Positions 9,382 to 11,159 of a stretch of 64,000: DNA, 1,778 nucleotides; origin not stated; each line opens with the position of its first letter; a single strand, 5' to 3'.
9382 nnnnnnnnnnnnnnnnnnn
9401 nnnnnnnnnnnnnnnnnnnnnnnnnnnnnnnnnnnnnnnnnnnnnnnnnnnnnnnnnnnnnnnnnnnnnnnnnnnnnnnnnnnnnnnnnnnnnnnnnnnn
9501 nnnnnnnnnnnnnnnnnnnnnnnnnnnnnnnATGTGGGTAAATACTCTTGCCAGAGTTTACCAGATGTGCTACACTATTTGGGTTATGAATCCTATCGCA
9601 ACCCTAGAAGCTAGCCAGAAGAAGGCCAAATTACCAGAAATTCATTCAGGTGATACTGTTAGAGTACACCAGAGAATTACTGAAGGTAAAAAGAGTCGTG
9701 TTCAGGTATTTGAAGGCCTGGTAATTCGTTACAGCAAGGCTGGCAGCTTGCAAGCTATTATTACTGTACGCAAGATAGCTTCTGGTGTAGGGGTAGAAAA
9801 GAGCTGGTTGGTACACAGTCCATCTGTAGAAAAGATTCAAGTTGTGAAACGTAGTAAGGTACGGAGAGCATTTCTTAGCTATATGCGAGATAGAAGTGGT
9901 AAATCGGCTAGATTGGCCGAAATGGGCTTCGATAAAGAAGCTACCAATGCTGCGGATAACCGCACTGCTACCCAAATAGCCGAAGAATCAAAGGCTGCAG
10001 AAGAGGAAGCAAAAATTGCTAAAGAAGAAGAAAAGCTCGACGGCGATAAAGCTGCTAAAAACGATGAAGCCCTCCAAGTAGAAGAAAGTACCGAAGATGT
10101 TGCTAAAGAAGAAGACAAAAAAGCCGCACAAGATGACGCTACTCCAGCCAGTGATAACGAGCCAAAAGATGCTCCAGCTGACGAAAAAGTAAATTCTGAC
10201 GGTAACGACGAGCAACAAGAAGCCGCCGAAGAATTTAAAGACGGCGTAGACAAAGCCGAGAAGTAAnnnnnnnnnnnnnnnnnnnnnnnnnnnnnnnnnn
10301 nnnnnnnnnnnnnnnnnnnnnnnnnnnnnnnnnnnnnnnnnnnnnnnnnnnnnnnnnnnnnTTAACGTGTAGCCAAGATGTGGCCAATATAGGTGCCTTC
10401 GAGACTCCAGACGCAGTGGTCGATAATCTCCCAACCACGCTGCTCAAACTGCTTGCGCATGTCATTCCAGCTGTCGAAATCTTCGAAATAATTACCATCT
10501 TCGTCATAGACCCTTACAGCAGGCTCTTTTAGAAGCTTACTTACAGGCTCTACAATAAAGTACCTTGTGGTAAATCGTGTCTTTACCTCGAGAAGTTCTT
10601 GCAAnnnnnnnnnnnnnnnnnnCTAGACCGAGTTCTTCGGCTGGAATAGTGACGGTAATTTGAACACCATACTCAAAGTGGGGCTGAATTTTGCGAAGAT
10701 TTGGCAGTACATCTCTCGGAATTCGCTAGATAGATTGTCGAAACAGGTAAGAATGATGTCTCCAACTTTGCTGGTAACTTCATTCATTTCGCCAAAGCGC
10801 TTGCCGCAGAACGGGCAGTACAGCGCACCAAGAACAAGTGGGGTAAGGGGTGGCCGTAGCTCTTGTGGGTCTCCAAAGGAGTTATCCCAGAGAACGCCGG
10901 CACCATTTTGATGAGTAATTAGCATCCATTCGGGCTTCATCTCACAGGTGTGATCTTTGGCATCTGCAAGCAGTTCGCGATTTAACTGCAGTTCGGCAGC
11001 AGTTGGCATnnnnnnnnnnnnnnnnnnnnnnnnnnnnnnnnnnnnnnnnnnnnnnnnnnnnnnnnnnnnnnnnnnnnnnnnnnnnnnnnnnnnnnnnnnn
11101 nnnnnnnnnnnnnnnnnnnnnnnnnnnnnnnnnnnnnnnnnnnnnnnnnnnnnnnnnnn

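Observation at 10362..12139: GC-rich five-gene minus-strand block headed by a stand-alone receiver-domain protein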

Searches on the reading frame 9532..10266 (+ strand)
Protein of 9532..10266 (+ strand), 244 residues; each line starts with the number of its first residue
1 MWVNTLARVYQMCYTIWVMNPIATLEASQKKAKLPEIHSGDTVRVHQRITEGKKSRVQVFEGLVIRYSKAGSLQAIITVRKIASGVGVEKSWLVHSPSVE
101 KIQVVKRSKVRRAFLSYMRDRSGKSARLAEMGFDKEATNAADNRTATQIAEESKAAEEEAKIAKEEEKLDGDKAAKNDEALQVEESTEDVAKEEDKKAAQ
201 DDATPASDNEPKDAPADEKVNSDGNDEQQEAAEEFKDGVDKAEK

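Call 102: find_encoding_contigs(protein=window:9532-10266:+, flank=4000, max_places=10)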
Protein window:9532-10266:+ (244 aa): 13 contigs read that carry it; 9 places shown.
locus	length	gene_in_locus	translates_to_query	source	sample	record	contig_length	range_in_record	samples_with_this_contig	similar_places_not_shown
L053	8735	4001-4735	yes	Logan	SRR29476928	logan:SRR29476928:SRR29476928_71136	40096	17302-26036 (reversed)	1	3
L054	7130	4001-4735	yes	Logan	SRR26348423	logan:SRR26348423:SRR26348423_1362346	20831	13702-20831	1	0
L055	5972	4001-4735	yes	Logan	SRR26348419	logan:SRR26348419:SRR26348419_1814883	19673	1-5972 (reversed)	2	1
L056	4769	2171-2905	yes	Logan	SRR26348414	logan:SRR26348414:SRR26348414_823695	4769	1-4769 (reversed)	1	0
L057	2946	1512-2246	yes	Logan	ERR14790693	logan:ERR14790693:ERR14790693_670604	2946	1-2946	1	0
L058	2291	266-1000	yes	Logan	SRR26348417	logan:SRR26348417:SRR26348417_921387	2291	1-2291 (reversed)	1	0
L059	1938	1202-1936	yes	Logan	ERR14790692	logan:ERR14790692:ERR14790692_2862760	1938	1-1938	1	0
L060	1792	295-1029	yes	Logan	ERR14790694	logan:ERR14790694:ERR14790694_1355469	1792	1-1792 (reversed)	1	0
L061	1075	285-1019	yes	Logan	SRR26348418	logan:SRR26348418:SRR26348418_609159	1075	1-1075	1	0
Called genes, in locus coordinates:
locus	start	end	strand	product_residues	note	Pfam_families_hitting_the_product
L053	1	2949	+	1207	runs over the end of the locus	PF02811:PHP, PF07733:DNA_pol3_alpha, PF17657:DNA_pol3_finger, PF14579:HHH_6, PF01336:tRNA_anti-codon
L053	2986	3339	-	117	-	-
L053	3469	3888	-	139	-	-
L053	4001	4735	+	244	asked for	PF01245:Ribosomal_L19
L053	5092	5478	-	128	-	-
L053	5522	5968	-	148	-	-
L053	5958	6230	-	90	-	-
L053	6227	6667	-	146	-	PF20274:cREC_REC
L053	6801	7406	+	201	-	PF01351:RNase_HII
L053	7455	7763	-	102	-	-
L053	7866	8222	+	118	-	PF02021:UPF0102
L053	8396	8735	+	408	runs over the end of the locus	PF08529:NusA_N, PF00575:S1, PF13184:KH_NusA_1st, PF26594:KH_NusA_2nd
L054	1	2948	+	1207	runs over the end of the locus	PF02811:PHP, PF07733:DNA_pol3_alpha, PF17657:DNA_pol3_finger, PF14579:HHH_6, PF01336:tRNA_anti-codon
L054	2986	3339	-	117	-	-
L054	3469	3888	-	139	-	-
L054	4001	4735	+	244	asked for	PF01245:Ribosomal_L19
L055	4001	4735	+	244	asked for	PF01245:Ribosomal_L19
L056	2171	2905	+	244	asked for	PF01245:Ribosomal_L19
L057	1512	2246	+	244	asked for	PF01245:Ribosomal_L19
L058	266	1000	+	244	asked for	PF01245:Ribosomal_L19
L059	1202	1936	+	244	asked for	PF01245:Ribosomal_L19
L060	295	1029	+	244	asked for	PF01245:Ribosomal_L19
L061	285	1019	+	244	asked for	PF01245:Ribosomal_L19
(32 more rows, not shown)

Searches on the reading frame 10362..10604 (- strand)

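Call 5: search_protein_families(library=pfam, proteins=[window:10362-10604:-], max_evalue=1)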
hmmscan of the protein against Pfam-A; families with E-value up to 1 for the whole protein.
window:10362-10604:- (80 aa): 0 families

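Call 6: search_protein_families(library=phrogs, proteins=[window:10362-10604:-], max_evalue=1)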
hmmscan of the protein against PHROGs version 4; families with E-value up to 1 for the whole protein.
window:10362-10604:- (80 aa): 1 family
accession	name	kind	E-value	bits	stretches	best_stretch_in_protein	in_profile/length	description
phrog_36279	-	unknown function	0.029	15.2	1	30-54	8-32/152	-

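Call 7: search_protein_families(library=padloc, proteins=[window:10362-10604:-], max_evalue=1)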
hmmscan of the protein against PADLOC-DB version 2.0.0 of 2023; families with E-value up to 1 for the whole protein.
window:10362-10604:- (80 aa): 1 family
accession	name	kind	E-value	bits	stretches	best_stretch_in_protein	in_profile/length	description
PDLC04073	PD-T7-1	-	0.0047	13.7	1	19-66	134-176/452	-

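Call 8: search_protein_families(library=ncbifam, proteins=[window:10362-10604:-], max_evalue=1)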
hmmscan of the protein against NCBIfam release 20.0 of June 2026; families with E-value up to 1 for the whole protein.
window:10362-10604:- (80 aa): 0 families

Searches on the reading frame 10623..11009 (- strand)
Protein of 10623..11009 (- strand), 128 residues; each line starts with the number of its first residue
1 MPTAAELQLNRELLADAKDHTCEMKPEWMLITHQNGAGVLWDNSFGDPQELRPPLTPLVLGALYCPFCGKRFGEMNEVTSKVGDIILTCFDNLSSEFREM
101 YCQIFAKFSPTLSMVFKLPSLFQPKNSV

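Call 5: search_protein_families(library=pfam, proteins=[window:10623-11009:-], max_evalue=1)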
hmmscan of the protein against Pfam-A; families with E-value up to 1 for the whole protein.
window:10623-11009:- (128 aa): 2 families
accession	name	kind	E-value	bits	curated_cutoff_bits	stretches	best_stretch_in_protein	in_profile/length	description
PF20618.3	GPD_NAD_C_bact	-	0.14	13.2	27.6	1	81-94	2-15/66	Bacterial GPD, NAD-dependent C-terminal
PF23306.1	VPS8_N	-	0.18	11.2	27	1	20-73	73-126/375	VPS8-like, N-terminal beta propeller repeats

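Call 6: search_protein_families(library=phrogs, proteins=[window:10623-11009:-], max_evalue=1)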
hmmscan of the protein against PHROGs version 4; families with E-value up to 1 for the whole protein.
window:10623-11009:- (128 aa): 4 families
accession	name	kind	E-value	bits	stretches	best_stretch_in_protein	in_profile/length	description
phrog_7033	-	unknown function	0.03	15.3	1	64-77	85-98/197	-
phrog_33828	-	unknown function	0.031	15.3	1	64-75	43-54/58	-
phrog_32168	-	unknown function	0.072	14.3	1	61-88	15-43/63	-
phrog_4030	-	unknown function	0.29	12.3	1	64-73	69-78/85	-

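Call 7: search_protein_families(library=padloc, proteins=[window:10623-11009:-], max_evalue=1)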
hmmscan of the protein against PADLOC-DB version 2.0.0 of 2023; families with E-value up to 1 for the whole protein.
window:10623-11009:- (128 aa): 0 families

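Call 8: search_protein_families(library=ncbifam, proteins=[window:10623-11009:-], max_evalue=1)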
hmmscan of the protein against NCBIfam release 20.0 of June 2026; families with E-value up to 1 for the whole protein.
window:10623-11009:- (128 aa): 0 families

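Call 56: search_dna_similar(query=window:10623-11009:-, collection=phages, mode=protein, max_evalue=0.01)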
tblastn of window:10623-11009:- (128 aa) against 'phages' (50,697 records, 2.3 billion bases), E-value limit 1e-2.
No match.

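Call 69: find_related_loci(query=A4, collection=viral_contigs, flank=5000)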
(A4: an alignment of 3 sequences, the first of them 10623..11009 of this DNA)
Query A4 (128 aa) in viral_contigs; peptide patterns used: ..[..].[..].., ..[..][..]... (x = any residue, [..] = any of these).
14 stretches matched a pattern, but none encodes a relative of the query by tblastn (E <= 1e-3).

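Call 99: search_solved_structures(query=A4, max_evalue=10, show_alignments=1)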
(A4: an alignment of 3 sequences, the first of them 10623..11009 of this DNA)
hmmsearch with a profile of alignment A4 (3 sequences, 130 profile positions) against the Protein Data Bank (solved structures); distinct sequences matched with E-value up to 10: 1.
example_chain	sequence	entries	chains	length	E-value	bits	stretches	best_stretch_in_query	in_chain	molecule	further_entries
7ysf_A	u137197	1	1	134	6.2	10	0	64-77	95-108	Zinc finger protein 524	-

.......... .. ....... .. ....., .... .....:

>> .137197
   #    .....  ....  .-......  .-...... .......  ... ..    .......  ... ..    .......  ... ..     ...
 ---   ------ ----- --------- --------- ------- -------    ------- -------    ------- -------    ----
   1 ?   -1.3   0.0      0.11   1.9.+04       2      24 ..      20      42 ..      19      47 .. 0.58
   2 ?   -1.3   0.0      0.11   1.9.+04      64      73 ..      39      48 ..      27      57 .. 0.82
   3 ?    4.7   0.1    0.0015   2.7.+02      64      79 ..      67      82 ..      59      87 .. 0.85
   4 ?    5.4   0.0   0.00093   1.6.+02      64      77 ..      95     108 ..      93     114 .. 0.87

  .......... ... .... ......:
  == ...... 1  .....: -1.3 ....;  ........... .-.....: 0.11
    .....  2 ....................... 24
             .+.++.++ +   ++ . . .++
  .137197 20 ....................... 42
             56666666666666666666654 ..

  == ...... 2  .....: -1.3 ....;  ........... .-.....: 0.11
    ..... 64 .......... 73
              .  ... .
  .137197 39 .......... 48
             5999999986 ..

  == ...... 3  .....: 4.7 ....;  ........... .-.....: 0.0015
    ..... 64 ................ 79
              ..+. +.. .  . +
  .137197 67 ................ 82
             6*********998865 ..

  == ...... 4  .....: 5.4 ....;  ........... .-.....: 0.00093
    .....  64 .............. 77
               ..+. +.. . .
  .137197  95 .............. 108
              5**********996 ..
